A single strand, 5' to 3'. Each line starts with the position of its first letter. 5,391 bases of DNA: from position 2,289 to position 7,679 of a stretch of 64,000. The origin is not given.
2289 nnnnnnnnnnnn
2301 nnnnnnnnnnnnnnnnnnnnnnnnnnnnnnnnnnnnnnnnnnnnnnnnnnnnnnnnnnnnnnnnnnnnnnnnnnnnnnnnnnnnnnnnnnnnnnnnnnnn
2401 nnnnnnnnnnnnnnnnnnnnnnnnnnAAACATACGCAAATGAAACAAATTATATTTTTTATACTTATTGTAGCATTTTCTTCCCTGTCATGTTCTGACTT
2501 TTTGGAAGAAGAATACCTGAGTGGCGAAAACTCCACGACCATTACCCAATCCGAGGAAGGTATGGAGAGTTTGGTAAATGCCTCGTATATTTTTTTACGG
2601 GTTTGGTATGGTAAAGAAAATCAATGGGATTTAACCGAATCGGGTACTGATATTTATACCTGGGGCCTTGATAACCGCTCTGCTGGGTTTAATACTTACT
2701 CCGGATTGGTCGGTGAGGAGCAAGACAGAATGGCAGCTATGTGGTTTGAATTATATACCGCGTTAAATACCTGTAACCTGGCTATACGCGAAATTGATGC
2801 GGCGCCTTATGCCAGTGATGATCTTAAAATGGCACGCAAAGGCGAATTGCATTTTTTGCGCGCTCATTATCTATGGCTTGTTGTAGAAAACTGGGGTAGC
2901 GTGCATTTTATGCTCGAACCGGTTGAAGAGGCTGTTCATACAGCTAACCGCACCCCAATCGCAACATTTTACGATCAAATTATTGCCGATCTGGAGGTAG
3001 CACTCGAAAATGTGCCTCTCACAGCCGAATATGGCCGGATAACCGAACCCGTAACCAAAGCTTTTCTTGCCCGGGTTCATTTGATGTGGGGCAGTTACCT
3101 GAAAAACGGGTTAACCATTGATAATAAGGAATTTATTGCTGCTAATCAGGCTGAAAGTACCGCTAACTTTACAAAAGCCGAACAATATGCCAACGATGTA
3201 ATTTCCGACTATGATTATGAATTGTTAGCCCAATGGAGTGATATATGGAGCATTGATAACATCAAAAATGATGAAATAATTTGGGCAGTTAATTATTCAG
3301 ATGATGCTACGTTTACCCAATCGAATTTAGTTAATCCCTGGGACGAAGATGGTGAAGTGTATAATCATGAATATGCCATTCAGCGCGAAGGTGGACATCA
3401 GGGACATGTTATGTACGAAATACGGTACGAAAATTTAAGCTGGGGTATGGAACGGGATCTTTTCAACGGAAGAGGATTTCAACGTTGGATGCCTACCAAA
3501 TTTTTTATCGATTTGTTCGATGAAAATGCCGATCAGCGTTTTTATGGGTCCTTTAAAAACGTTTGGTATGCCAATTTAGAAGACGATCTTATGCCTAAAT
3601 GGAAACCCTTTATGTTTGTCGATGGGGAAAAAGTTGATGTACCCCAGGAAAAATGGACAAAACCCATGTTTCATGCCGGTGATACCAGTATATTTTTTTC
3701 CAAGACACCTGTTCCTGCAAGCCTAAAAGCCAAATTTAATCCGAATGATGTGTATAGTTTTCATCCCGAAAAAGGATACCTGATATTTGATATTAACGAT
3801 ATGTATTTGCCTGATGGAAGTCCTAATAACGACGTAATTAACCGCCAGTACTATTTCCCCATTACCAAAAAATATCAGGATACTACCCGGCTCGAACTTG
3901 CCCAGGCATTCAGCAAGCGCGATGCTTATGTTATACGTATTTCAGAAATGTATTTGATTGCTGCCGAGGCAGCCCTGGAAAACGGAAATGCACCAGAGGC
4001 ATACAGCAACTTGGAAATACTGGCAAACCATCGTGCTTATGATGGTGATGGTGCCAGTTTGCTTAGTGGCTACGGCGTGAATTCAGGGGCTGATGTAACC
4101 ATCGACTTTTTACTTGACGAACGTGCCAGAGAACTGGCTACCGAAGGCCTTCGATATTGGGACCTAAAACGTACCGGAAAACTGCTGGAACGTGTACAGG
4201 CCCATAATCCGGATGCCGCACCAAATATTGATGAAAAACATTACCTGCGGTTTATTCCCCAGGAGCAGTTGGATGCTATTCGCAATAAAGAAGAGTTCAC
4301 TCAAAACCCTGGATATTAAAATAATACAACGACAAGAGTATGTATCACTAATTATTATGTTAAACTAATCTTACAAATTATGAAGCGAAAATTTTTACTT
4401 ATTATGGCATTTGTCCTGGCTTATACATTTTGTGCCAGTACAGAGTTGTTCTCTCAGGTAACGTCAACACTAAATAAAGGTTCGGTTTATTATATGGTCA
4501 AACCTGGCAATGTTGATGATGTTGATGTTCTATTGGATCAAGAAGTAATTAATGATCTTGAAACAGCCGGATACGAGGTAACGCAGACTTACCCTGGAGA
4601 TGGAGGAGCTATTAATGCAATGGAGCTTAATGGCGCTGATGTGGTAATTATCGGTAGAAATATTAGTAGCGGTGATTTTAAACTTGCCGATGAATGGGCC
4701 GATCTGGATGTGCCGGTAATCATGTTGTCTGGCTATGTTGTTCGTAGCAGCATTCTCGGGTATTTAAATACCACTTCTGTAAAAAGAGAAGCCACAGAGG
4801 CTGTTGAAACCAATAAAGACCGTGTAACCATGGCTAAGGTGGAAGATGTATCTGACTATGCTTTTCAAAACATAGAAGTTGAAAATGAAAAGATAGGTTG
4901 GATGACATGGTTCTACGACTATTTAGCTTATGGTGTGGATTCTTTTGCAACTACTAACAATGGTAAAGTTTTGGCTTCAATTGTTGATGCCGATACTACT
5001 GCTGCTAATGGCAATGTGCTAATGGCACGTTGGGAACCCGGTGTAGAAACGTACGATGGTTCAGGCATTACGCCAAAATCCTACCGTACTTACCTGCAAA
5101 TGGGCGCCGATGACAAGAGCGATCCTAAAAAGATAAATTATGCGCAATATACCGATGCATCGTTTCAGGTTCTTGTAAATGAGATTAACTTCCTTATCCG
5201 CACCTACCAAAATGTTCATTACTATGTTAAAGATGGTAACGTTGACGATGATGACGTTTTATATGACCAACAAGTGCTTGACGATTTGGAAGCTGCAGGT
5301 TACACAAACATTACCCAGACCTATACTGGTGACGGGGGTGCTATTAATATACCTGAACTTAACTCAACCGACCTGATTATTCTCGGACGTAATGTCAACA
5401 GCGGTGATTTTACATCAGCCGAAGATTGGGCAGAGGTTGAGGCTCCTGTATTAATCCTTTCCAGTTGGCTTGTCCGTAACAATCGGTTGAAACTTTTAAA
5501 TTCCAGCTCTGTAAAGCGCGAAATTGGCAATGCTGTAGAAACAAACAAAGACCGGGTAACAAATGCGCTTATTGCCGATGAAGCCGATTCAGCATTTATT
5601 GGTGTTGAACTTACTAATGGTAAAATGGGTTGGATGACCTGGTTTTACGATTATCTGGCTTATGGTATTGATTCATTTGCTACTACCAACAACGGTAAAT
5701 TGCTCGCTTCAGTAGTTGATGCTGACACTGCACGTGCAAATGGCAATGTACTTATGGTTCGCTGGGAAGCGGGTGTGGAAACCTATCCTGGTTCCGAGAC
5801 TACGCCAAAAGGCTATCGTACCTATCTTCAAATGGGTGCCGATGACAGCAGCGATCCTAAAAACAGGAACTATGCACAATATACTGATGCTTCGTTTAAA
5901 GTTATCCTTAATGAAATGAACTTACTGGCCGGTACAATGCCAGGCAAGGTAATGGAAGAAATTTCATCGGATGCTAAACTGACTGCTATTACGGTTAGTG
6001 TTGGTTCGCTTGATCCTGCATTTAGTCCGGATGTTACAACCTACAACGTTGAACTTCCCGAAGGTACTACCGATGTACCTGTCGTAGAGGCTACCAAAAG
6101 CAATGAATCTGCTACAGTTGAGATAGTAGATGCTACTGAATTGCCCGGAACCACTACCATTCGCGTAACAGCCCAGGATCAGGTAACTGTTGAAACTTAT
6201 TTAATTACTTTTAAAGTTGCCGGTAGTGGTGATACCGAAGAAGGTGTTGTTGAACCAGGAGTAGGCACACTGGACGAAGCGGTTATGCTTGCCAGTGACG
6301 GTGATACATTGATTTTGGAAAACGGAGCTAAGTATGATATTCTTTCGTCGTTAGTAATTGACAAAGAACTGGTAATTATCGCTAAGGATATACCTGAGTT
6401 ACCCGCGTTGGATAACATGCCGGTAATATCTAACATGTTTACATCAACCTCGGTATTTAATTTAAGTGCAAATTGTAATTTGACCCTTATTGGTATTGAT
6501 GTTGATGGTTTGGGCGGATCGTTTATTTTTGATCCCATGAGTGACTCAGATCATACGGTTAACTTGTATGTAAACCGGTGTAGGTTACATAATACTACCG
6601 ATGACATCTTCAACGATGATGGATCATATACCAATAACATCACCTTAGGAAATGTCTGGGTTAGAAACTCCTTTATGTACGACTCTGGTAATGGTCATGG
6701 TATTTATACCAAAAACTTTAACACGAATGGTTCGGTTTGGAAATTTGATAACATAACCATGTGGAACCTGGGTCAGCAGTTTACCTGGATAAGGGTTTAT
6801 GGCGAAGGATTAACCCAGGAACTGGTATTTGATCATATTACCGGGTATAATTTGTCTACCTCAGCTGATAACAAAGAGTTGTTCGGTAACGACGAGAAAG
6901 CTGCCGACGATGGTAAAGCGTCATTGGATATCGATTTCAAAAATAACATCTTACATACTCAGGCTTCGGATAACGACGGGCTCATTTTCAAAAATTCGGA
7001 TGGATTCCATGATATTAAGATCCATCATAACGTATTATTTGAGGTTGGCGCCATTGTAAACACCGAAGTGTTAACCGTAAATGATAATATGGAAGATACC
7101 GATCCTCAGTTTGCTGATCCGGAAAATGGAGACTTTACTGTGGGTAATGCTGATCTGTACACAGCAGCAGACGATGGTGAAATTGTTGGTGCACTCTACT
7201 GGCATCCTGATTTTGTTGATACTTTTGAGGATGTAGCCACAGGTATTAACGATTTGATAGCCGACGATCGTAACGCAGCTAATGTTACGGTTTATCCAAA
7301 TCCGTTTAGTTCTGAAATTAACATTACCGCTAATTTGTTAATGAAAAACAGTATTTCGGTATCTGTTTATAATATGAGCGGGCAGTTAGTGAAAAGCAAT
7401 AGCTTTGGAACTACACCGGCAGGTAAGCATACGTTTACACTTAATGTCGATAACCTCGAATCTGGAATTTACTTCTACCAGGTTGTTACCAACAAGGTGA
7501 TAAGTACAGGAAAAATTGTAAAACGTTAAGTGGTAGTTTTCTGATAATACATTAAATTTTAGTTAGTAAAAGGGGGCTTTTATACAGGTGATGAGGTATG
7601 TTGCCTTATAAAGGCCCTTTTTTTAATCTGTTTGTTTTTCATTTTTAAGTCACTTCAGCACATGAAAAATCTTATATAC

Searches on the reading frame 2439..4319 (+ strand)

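Call 44: search_protein_families(library=pfam, proteins=[window:2439-4319:+], max_evalue=0.00001)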
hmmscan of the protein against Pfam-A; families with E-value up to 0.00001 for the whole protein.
window:2439-4319:+ (626 aa): 2 families
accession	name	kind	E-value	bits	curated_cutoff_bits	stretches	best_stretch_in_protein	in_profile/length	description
PF07980.17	SusD_RagB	-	2.7e-26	93.4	23.1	1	308-626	31-297/297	SusD family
PF14322.12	SusD-like_3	-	4.3e-17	63.4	27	1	20-215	1-191/191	Starch-binding associating with outer membrane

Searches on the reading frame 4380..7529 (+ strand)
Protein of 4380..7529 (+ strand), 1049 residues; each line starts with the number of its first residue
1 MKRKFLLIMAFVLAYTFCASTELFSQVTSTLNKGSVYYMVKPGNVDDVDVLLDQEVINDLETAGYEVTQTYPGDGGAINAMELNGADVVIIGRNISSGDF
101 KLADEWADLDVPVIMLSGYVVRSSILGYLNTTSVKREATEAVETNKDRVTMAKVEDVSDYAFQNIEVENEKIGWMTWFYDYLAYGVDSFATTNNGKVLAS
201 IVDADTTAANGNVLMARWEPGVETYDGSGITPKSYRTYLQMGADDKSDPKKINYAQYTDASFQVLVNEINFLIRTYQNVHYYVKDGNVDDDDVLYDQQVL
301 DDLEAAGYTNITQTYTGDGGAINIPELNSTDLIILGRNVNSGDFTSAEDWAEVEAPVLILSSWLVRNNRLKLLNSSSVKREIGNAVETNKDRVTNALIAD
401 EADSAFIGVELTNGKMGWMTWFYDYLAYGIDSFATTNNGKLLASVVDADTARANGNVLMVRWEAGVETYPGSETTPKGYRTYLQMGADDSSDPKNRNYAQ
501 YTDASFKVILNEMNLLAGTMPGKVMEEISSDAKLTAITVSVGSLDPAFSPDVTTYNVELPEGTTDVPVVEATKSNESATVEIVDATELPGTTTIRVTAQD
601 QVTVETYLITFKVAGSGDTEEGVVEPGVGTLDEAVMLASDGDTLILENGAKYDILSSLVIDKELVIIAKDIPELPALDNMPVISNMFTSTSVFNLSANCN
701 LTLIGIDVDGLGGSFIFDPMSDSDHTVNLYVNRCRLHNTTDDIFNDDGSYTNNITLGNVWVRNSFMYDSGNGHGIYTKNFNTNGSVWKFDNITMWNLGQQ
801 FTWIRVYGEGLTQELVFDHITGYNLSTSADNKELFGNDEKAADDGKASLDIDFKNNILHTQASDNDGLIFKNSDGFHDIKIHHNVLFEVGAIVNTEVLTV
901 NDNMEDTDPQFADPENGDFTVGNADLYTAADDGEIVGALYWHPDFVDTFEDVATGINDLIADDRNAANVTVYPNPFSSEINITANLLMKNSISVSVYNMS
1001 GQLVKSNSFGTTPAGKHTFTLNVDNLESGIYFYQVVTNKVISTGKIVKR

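Call 44: search_protein_families(library=pfam, proteins=[window:4380-7529:+], max_evalue=0.00001)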
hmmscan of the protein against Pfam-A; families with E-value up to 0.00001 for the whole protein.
window:4380-7529:+ (1049 aa): 2 families
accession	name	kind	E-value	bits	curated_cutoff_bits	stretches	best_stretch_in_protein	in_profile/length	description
PF18962.6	Por_Secre_tail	-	4.5e-14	52.9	27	1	971-1046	1-73/75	Secretion system C-terminal sorting domain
PF17161.10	DUF5123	-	3.7e-09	38.2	35.1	1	817-927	3-104/113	Domain of unknown function (DUF5123)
